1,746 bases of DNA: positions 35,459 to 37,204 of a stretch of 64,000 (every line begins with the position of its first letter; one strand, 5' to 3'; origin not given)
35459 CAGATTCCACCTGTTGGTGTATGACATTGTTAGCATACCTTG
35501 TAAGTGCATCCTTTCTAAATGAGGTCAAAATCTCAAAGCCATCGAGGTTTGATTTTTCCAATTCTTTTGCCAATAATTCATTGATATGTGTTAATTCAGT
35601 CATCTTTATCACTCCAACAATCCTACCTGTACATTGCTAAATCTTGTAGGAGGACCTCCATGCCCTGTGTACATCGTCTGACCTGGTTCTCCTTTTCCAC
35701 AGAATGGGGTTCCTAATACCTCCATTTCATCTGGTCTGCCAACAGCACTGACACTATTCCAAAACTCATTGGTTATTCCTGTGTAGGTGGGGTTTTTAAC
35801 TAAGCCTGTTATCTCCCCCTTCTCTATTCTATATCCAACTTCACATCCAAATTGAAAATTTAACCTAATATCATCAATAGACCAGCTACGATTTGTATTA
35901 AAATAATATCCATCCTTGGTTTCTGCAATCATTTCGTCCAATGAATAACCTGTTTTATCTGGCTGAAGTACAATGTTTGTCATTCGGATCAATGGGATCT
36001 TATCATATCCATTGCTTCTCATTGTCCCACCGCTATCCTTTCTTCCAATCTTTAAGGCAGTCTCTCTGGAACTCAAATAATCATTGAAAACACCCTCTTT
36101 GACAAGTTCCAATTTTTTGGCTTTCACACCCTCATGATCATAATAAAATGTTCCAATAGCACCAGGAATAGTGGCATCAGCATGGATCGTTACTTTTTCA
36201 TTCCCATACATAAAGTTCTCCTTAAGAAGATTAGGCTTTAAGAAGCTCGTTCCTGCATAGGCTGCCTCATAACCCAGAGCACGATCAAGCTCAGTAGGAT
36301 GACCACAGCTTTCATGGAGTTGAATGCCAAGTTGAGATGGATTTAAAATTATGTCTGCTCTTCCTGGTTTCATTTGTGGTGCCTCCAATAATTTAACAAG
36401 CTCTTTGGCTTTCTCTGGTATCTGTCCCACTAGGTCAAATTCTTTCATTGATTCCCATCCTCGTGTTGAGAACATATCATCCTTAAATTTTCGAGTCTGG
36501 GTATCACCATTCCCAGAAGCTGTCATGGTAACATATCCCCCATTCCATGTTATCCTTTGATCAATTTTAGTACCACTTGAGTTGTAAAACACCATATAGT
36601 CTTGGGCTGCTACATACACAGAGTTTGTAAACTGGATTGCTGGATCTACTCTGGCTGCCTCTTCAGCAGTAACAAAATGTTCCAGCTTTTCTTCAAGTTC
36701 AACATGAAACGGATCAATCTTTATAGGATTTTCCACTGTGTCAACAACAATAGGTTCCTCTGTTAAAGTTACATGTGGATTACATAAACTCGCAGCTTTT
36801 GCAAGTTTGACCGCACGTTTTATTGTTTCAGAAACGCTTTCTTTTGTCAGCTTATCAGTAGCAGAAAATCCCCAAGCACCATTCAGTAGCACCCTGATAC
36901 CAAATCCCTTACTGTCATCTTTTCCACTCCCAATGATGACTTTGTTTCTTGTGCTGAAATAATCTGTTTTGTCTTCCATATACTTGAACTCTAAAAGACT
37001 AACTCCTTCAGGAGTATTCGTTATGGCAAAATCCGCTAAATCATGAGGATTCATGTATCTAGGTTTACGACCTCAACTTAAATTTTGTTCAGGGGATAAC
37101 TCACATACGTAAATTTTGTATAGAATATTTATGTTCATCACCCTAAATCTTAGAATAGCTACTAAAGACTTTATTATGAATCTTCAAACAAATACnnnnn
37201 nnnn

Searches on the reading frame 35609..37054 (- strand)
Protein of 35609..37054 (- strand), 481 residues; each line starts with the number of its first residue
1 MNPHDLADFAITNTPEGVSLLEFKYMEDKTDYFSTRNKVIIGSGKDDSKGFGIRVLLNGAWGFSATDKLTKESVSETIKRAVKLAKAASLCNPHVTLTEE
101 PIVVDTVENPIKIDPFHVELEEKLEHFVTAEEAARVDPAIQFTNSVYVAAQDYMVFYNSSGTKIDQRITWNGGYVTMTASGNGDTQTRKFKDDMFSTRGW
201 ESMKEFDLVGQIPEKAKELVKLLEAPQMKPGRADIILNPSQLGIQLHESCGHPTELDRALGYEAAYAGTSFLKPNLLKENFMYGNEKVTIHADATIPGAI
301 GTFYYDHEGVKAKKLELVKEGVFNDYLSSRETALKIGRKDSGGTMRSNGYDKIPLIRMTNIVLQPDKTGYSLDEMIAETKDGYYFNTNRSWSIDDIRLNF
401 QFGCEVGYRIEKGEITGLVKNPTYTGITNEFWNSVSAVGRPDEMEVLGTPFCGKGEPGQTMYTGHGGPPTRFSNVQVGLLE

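Call 20: search_protein_families(library=pfam, proteins=[window:35609-37054:-], max_evalue=0.001)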
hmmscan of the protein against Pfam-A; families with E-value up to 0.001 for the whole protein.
window:35609-37054:- (481 aa): 3 families
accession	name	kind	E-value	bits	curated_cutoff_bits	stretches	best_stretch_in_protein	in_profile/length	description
PF19289.4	PmbA_TldD_3rd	-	5.5e-44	150.4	22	1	230-478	1-219/220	PmbA/TldA metallopeptidase C-terminal domain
PF01523.21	PmbA_TldD_1st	-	2.6e-11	43.9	20.9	1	28-85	8-65/65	PmbA/TldA metallopeptidase domain 1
PF19290.4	PmbA_TldD_2nd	-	1.5e-08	35.5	20.9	1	114-220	2-105/109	PmbA/TldA metallopeptidase central domain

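Call 34: find_related_loci(query=window:35609-37054:-, collection=genome_contigs, flank=2000)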
Query window:35609-37054:- (481 aa) in genome_contigs; peptide patterns used: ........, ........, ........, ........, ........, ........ (x = any residue, [..] = any of these).
70 stretches matched a pattern; 33 encode a relative of the query (tblastn E <= 1e-3); 33 distinct loci.
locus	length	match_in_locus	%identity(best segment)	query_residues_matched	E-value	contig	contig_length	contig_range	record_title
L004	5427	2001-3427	58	4-481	1e-177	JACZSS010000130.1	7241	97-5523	MAG: Candidatus Heimdallarchaeota archaeon isolate B11T1B5 B11T1B5_NODE15682, whole genome shotgun sequence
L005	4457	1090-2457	46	22-479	4e-128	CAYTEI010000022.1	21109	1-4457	MAG TPA_asm: uncultured Thermococci archaeon isolate ERP127260_co1_47 genome assembly, contig: NODE_1013_length_21109_co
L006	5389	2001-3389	43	17-479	2e-123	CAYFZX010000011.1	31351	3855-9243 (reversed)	MAG TPA_asm: uncultured Methanomassiliicoccales archaeon isolate ERP108616_co2_132 genome assembly, contig: NODE_1787_le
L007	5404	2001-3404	44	14-480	1e-120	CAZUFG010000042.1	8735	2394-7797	MAG TPA_asm: uncultured Candidatus Bathyarchaeia archaeon isolate binchicken_co10_144 genome assembly, contig: NODE_6814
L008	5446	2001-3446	44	4-481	7e-118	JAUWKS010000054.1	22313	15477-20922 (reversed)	MAG: Candidatus Heimdallarchaeota archaeon isolate CSMAG_2352 CSMAG_2352_k127_1316899_length_22313_cov_19.8125, whole ge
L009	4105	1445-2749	46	49-480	6e-118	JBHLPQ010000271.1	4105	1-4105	MAG: Promethearchaeota archaeon isolate H2S.126 H2S.126@45019, whole genome shotgun sequence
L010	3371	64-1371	46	49-481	2e-116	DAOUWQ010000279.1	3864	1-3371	MAG TPA_asm: Candidatus Heimdallarchaeota archaeon isolate CSMAG_879 CSMAG_879_k127_1149419_length_3864_cov_21.0000, who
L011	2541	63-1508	41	1-481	6e-119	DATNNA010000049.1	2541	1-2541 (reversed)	MAG TPA_asm: Candidatus Binatus sp. isolate SMAG_U11493 k141_160499, whole genome shotgun sequence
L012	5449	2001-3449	42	1-479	2e-113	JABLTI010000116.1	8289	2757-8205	MAG: Promethearchaeati archaeon isolate HMA_bin2.83 metabat2_83_fa_scaffold_14508, whole genome shotgun sequence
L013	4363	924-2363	42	4-479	3e-112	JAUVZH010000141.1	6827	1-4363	MAG: Candidatus Heimdallarchaeota archaeon isolate CSMAG_1263 CSMAG_1263_k141_199694_length_6827_cov_6.0000, whole genom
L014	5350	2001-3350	42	29-479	1e-108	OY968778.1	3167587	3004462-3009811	MAG: uncultured Nitriliruptoraceae bacterium isolate MFD03066.bin.c.3 genome assembly, chromosome: 1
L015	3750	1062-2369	42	49-481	6e-110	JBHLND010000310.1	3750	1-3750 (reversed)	MAG: Promethearchaeota archaeon isolate DZ2S.152 DZ2S.152@120515, whole genome shotgun sequence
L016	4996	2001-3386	38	17-478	9e-102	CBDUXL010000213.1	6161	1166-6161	MAG TPA_asm: uncultured bacterium isolate SRR22302370_binner13_Refined_2 genome assembly, contig: ERZ25074855.15028, who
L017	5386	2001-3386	39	17-479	2e-93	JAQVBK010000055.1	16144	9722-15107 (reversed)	MAG: Candidatus Cloacimonadota bacterium isolate STD2_63 NODE_13448_length_16144_cov_3.217456_Sandtown_D2, whole genome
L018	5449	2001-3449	41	1-479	1e-109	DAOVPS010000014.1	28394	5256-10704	MAG TPA_asm: Candidatus Heimdallarchaeota archaeon isolate CSMAG_1555 CSMAG_1555_k141_491093_length_28394_cov_41.9440, w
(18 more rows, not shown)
